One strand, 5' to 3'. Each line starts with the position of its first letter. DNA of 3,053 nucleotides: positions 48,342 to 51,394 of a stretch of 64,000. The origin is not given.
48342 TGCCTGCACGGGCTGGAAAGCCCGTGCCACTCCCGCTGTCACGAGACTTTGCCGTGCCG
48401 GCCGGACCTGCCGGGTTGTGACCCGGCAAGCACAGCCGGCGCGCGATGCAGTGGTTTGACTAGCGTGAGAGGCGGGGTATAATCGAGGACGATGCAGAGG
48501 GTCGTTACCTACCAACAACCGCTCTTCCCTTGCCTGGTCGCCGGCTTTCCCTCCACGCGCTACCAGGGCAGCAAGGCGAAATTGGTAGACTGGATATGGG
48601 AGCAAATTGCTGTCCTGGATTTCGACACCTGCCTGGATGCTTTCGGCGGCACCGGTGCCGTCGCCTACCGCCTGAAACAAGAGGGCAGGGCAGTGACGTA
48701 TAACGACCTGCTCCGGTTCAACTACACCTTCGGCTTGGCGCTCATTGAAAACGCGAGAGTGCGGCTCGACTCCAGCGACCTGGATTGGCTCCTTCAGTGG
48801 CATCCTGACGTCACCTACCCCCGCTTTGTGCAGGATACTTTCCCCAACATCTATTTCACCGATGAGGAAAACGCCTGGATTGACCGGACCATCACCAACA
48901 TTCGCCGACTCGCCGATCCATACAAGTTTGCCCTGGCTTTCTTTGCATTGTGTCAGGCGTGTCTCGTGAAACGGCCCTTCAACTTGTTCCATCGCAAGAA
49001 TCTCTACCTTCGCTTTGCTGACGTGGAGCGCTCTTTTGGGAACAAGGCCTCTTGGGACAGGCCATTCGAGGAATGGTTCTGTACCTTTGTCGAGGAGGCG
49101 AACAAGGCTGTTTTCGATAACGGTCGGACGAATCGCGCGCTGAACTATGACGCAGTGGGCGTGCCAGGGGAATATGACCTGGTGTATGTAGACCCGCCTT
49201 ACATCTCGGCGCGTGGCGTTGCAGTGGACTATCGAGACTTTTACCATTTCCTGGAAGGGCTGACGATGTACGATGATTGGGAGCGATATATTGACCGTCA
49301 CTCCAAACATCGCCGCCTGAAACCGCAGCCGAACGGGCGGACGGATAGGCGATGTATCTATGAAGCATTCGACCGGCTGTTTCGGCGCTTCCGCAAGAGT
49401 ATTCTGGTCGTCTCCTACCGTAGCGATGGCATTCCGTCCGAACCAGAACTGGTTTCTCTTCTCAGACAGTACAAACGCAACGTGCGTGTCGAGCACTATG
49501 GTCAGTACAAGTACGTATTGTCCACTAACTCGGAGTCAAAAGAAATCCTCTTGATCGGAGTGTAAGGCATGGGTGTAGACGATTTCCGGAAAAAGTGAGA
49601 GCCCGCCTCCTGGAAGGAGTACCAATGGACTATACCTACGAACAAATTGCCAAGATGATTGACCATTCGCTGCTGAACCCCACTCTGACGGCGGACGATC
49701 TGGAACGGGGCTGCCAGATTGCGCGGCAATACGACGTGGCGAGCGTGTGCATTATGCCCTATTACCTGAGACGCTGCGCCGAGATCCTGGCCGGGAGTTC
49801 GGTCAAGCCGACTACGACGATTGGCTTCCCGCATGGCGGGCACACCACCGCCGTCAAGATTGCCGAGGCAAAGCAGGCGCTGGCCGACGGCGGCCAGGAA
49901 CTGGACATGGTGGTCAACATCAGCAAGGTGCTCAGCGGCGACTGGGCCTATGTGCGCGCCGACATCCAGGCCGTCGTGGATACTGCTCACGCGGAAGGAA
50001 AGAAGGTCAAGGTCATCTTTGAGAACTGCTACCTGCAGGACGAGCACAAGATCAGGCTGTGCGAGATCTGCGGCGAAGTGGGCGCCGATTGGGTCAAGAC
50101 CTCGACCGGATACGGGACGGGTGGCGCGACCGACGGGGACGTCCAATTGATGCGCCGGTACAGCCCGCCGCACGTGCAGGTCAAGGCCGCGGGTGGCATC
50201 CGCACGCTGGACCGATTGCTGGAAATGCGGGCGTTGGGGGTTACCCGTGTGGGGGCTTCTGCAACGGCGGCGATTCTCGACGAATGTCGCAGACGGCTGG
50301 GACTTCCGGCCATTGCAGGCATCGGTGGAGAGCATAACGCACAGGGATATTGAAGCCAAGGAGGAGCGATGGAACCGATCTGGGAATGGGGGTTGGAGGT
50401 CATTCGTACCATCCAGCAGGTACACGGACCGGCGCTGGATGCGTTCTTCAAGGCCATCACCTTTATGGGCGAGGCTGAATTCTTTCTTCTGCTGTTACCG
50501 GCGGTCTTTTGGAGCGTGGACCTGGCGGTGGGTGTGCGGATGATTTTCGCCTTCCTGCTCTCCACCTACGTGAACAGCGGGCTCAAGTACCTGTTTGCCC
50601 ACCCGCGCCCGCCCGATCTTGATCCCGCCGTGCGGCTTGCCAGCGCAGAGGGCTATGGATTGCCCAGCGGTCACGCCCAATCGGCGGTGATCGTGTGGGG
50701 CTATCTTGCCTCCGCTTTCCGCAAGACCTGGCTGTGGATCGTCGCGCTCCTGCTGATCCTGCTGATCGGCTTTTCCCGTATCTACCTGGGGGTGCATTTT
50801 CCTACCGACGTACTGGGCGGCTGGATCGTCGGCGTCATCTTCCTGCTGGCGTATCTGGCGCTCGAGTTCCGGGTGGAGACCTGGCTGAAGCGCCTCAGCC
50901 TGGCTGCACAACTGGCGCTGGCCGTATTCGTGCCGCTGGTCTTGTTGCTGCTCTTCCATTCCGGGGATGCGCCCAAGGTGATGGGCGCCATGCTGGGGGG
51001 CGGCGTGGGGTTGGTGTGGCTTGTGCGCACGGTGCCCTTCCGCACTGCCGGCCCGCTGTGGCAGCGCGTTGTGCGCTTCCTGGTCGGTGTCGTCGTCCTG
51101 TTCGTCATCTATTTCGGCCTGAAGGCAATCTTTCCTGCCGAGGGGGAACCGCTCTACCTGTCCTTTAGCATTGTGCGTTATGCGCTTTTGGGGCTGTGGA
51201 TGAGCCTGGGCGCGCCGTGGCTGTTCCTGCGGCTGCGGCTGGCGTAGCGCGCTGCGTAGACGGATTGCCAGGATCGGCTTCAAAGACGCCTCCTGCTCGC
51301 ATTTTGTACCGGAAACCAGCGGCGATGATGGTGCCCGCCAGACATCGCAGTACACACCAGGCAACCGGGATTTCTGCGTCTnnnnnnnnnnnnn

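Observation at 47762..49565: Orphan Dam-family DNA adenine methyltransferase behind a consensus promoter and a 730-bp structured low-GC non-coding region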

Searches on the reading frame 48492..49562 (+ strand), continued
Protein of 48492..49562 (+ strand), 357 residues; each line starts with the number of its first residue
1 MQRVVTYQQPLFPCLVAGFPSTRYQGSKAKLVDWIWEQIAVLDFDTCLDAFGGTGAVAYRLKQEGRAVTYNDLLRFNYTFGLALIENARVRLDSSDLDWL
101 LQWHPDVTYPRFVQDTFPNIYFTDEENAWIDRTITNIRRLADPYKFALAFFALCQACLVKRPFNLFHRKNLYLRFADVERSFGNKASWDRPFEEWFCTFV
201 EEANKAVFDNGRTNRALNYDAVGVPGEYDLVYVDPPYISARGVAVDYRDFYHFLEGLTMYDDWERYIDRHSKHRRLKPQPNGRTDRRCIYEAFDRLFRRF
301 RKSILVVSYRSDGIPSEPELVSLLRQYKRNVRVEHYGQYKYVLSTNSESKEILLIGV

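Call 47: get_annotated_region(hit=H19, flank=2500)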
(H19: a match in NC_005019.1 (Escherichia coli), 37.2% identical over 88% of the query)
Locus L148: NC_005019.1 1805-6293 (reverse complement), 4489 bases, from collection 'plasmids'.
description: Escherichia coli plasmid pLG13, complete sequence
organism: Escherichia coli (NCBI taxid 562)
taxonomy: Bacteria; Pseudomonadota; Gammaproteobacteria; Enterobacterales; Enterobacteriaceae; Escherichia; Escherichia coli
host: -; source: -; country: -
typing (MOB-suite, as given by PLSDB): mobilizable; replicon rep_cluster_2350; relaxase MOBP
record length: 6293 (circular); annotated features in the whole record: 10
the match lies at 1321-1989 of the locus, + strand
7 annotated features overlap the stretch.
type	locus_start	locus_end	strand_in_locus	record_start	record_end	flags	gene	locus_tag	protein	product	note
CDS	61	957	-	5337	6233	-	-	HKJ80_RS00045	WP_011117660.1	DNA adenine methylase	-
CDS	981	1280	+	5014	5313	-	-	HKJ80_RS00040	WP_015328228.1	helix-turn-helix transcriptional regulator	-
CDS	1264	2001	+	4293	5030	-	-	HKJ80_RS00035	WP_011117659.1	type-2 restriction enzyme EcoRV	-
CDS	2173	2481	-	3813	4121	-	-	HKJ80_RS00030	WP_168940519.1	hypothetical protein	-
CDS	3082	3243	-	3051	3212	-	-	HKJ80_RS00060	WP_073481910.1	mobilization protein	-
CDS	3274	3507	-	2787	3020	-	-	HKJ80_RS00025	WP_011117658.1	MbeD family mobilization/exclusion protein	-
CDS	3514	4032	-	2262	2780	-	-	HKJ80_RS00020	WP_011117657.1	MbeB family mobilization protein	-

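Call 48: get_annotated_region(hit=H17, flank=3000)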
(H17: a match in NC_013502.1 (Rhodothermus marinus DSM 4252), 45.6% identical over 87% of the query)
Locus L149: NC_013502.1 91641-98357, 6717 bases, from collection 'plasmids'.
description: Rhodothermus marinus DSM 4252 plasmid pRMAR01, complete sequence
organism: Rhodothermus marinus DSM 4252 (NCBI taxid 518766)
taxonomy: Bacteria; Rhodothermota; Rhodothermia; Rhodothermales; Rhodothermaceae; Rhodothermus; Rhodothermus marinus; Rhodothermus marinus DSM 4252
host: -; source: -; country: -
typing (MOB-suite, as given by PLSDB): non-mobilizable; replicon rep_cluster_1386
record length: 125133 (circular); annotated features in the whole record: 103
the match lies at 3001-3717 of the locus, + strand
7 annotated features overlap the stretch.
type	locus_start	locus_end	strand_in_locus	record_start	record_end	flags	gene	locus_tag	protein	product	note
CDS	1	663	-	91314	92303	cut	-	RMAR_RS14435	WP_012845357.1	WYL domain-containing protein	-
CDS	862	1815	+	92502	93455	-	-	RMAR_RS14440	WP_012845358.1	hypothetical protein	-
CDS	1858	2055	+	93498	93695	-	-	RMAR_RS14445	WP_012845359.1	hypothetical protein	-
CDS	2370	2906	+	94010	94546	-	-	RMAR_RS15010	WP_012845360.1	hypothetical protein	-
CDS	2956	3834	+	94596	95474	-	-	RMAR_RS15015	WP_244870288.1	EcoRV family type II restriction endonuclease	-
CDS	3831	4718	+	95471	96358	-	-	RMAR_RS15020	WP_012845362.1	Dam family site-specific DNA-(adenine-N6)-methyltransferase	GO:0006306 - DNA methylation [Evidence IEA]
CDS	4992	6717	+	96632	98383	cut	-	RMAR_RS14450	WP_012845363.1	DEAD/DEAH box helicase family protein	-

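Call 49: get_annotated_region(hit=H16, flank=3000)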
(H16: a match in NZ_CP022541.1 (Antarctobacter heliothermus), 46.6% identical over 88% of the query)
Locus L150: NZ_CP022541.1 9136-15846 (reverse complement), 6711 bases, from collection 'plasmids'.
description: Antarctobacter heliothermus strain SMS3 plasmid pSMS3-1, complete sequence
organism: Antarctobacter heliothermus (NCBI taxid 74033)
taxonomy: Bacteria; Pseudomonadota; Alphaproteobacteria; Rhodobacterales; Roseobacteraceae; Antarctobacter; Antarctobacter heliothermus
host: -; source: Skeletonema marinoi strain ST54,Cell culture,Top-layer sediments; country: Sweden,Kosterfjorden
typing (MOB-suite, as given by PLSDB): non-mobilizable
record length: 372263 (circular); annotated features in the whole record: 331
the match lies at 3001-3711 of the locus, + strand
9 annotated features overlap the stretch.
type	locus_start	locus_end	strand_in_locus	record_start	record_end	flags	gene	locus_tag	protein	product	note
CDS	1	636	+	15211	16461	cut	-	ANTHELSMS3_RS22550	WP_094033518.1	IS256 family transposase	-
CDS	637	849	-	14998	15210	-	-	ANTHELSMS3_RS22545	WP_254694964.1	hypothetical protein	-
CDS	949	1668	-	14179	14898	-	-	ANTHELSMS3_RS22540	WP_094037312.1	IS6 family transposase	-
CDS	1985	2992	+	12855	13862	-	-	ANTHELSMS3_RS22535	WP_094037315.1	replication initiator protein A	-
CDS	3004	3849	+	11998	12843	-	-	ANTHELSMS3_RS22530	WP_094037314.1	EcoRV family type II restriction endonuclease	-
CDS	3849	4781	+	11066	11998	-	-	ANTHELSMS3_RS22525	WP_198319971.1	Dam family site-specific DNA-(adenine-N6)-methyltransferase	GO:0006306 - DNA methylation [Evidence IEA]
CDS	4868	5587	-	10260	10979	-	-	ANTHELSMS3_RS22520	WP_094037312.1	IS6 family transposase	-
CDS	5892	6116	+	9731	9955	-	-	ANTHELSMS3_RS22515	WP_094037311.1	transcriptional regulator/antitoxin MazE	-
CDS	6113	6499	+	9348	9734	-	-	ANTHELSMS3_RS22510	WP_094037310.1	type II toxin-antitoxin system death-on-curing family toxin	-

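Call 55: get_annotated_region(hit=H12, flank=3500)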
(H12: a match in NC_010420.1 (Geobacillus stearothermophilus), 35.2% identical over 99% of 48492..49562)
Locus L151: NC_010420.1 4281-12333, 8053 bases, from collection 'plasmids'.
description: Geobacillus stearothermophilus plasmid pGS18, complete sequence
organism: Geobacillus stearothermophilus (NCBI taxid 1422)
taxonomy: Bacteria; Bacillota; Bacilli; Bacillales; Bacillaceae; Geobacillus; Geobacillus stearothermophilus
host: -; source: geothermal site near the Baltic Sea; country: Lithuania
typing (MOB-suite, as given by PLSDB): conjugative; replicon rep_cluster_349; relaxase MOBQ; mating-pair formation MPF_T
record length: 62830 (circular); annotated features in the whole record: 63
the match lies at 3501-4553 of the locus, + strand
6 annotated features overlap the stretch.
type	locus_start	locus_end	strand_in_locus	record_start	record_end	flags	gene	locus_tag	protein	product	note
CDS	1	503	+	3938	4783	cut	-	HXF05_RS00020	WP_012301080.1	ComEC/Rec2 family competence protein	GO:0030420 - establishment of competence for transformation [Evidence IEA]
CDS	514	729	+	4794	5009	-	-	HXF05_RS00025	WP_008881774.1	DUF3006 domain-containing protein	-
CDS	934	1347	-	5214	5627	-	-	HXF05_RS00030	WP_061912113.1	hypothetical protein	-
CDS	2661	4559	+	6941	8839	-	-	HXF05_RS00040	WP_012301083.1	Dam family site-specific DNA-(adenine-N6)-methyltransferase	GO:0006306 - DNA methylation [Evidence IEA]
CDS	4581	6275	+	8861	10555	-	-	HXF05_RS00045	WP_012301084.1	AlwI family type II restriction endonuclease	-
CDS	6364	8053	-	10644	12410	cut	-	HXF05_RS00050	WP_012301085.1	ImmA/IrrE family metallo-endopeptidase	-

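Call 56: get_annotated_region(hit=H3, flank=3000)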
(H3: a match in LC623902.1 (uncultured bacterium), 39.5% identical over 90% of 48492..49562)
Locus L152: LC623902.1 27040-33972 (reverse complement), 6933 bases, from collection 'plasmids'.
description: Uncultured bacterium plasmid pSM0227-02 DNA, complete sequence
organism: uncultured bacterium (NCBI taxid 77133)
taxonomy: Bacteria; ; ; ; ; ; uncultured bacterium
host: -; source: -; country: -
typing (MOB-suite, as given by PLSDB): conjugative; replicon rep_cluster_1431; relaxase MOBP; mating-pair formation MPF_T
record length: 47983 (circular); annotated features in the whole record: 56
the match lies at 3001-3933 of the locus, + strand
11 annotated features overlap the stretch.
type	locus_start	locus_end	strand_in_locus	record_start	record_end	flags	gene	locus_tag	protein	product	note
CDS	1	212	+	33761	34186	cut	upf30.5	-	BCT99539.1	hypothetical protein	-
CDS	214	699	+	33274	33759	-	-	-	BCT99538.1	hypothetical protein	-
CDS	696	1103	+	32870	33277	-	-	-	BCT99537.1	hypothetical protein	-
CDS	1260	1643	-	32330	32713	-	-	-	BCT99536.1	hypothetical protein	-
CDS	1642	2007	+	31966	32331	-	-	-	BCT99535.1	hypothetical protein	-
CDS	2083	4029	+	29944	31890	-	-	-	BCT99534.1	Dam family site-specific DNA-(adenine-N6)-methyltransferase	-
CDS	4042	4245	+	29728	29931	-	-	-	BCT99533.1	hypothetical protein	-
CDS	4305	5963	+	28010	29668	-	-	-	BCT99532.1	AlwI family type II restriction endonuclease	-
CDS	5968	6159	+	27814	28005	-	-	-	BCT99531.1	chromosome segregation protein ParM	-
CDS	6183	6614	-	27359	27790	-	-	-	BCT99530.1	hypothetical protein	-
CDS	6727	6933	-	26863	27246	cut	-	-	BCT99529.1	hypothetical protein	-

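Call 57: get_annotated_region(hit=H10, flank=3000)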
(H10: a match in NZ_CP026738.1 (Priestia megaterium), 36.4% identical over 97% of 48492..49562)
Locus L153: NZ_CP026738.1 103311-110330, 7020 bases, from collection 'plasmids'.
description: Priestia megaterium strain YC4-R4 plasmid unnamed2
organism: Priestia megaterium (NCBI taxid 1404)
taxonomy: Bacteria; Bacillota; Bacilli; Bacillales; Bacillaceae; Priestia; Priestia megaterium
host: -; source: Sporobolus anglicus,cell culture,Rhizosphere; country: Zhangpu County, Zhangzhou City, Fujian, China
typing (MOB-suite, as given by PLSDB): mobilizable; replicon rep_cluster_385; relaxase MOBP
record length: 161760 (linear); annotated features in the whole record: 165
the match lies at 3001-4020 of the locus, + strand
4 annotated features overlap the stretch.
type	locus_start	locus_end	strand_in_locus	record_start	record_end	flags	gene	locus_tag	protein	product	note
CDS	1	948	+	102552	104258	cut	-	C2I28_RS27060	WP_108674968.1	AIPR family protein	-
CDS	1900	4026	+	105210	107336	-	-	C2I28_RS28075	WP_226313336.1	Dam family site-specific DNA-(adenine-N6)-methyltransferase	GO:0006306 - DNA methylation [Evidence IEA]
CDS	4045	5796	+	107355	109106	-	-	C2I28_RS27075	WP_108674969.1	AlwI family type II restriction endonuclease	-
CDS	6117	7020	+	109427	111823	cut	dptF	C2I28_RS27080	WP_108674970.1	DNA phosphorothioation-dependent restriction protein DptF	GO:0009307 - DNA restriction-modification system [Evidence IEA]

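Call 59: search_protein_families(library=pfam, proteins=[L063:9151-10056:+, L063:10076-10285:+, L062:7381-7608:+, L062:7710-7955:+], max_evalue=0.1)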
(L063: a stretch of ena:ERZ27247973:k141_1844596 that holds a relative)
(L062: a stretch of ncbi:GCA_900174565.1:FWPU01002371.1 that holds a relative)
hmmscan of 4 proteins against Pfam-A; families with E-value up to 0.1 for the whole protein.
L063:9151-10056:+ (302 aa): 0 families

L063:10076-10285:+ (70 aa): 0 families

L062:7381-7608:+ (76 aa): 0 families

L062:7710-7955:+ (82 aa): 0 families

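Call 64: search_solved_structures(query=A1, max_evalue=1, show_alignments=1)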
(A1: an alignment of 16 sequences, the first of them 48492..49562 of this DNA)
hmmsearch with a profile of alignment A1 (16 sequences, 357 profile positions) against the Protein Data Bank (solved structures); distinct sequences matched with E-value up to 1: 2.
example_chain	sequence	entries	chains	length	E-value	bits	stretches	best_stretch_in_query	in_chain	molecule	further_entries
2ift_A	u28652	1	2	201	0.38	12.9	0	28-102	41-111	Putative methylase HI0767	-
2esr_A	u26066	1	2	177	0.8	11.8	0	225-241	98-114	Methyltransferase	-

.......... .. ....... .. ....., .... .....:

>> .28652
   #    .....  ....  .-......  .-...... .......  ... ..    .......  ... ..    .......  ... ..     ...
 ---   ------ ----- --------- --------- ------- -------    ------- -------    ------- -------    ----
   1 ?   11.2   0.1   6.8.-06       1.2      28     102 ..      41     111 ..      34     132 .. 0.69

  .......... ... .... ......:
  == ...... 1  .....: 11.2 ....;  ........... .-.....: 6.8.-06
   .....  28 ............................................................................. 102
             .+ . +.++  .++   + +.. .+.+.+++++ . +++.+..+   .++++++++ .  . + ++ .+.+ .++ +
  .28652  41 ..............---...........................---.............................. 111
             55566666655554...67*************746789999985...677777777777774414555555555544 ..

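Call 70: search_dna_similar(query=window:48492-49562:+, collection=phages, mode=protein, max_rows=8, max_evalue=0.001)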
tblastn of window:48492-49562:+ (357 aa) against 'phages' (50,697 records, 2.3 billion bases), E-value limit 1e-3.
Records with a match: 7; places in all: 7; records where one place covers at least 80% of the query: 5.
Best place of each record, by identity: <60% 7.
By first word of the organism name: Streptococcus 4; Erysipelothrix 1; Lactococcus 1; Thermus 1.
By host as written in the record: Erysipelothrix rhusiopathiae ZJ 1; Streptococcus constellatus C232 1; Streptococcus constellatus C1050 1; Streptococcus constellatus C818 1; Streptococcus constellatus SK1060 1; Lactococcus lactis 1; Thermus thermophilus HB8 1.
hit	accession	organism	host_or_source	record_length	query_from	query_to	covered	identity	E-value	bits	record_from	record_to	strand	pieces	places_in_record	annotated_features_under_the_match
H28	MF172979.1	Erysipelothrix phage phi1605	Erysipelothrix rhusiopathiae ZJ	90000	9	356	97%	35.0%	6e-41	159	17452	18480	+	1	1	methyl-directed repair DNA adenine methylase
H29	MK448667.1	Streptococcus phage Javan105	Streptococcus constellatus C232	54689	23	329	86%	24.0%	3e-4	49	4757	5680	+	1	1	ulcer associated adenine specific DNA methyltransferase | hypothetical protein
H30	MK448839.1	Streptococcus phage Javan102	Streptococcus constellatus C1050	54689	23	329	86%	24.0%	3e-4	49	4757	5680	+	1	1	ulcer associated adenine specific DNA methyltransferase | hypothetical protein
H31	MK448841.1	Streptococcus phage Javan108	Streptococcus constellatus C818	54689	23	329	86%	24.0%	3e-4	49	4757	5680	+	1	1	ulcer associated adenine specific DNA methyltransferase | hypothetical protein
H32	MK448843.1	Streptococcus phage Javan112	Streptococcus constellatus SK1060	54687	23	329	86%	24.0%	3e-4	49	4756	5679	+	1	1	ulcer associated adenine specific DNA methyltransferase | hypothetical protein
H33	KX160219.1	Lactococcus phage C41431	Lactococcus lactis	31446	229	350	34%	30.9%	1e-5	53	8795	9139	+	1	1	LlaI methylase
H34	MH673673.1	Thermus phage phiLo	Thermus thermophilus HB8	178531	20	89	20%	37.8%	7e-4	48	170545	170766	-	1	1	hypothetical protein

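Call 79: predict_structure(alignment_id=A2)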
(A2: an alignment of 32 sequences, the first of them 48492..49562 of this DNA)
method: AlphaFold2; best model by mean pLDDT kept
length: 357 residues; sequences in the alignment: 32
mean_pLDDT: 51.9   pTM: 0.45
mean pLDDT of the five models: 51.9, 47.1, 46.8, 40.7, 36.4
residues with pLDDT >= 90: 4; 70-90: 72; 50-70: 106; < 50: 175
segments of 3 or more residues with pLDDT < 50: 1-31, 51-60, 66-88, 162-188, 203-224, 236-260, 271-276, 278-284, 336-357
pLDDT, mean of each block of 10 residues (from residue 1): 25 25 31 57 61 44 48 33 41 82 88 64 77 83 68 60 34 24 35 63 42 29 56 55 37 36 55 46 56 76 70 68 85 51 32 26
secondary structure, 60 per line:
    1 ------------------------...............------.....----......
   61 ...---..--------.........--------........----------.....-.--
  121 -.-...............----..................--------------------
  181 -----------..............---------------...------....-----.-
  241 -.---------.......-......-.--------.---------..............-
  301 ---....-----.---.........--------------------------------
elements in order: H25-39 E46-50 H55-63 H77-85 H94-101 H112-116 H124-138 H143-160 H192-205 E230-233 H252-258 H260-265 H286-299 E304-307 H317-325

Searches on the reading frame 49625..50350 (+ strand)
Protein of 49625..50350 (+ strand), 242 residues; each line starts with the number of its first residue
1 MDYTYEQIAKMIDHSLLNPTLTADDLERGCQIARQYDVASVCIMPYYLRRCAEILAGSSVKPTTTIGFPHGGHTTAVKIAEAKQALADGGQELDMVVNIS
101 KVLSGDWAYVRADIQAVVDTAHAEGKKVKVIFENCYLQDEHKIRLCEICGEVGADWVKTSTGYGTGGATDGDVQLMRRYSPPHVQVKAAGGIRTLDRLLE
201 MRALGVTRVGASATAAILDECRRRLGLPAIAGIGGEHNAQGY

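Call 3: search_protein_families(library=pfam, proteins=[window:49625-50350:+], max_evalue=0.01)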
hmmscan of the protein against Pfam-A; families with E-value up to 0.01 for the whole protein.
window:49625-50350:+ (242 aa): 1 family
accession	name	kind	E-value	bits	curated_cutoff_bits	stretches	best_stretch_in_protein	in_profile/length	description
PF01791.15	DeoC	-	2.1e-16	60.7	23.8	1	9-203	3-217/229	DeoC/LacD family aldolase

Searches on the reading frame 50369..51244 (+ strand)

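Call 3: search_protein_families(library=pfam, proteins=[window:50369-51244:+], max_evalue=0.01)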
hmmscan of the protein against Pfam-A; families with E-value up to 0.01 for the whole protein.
window:50369-51244:+ (292 aa): 3 families
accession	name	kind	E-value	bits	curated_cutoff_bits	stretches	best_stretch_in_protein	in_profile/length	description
PF01569.27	PAP2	-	1.4e-22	80.3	27.2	1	56-165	3-124/130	PAP2 superfamily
PF14378.12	PAP2_3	-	7.4e-07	29.6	27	1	96-159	125-188/190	PAP2 superfamily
PF14360.12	PAP2_C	-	0.003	18.5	27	1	100-162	8-72/74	PAP2 superfamily C-terminal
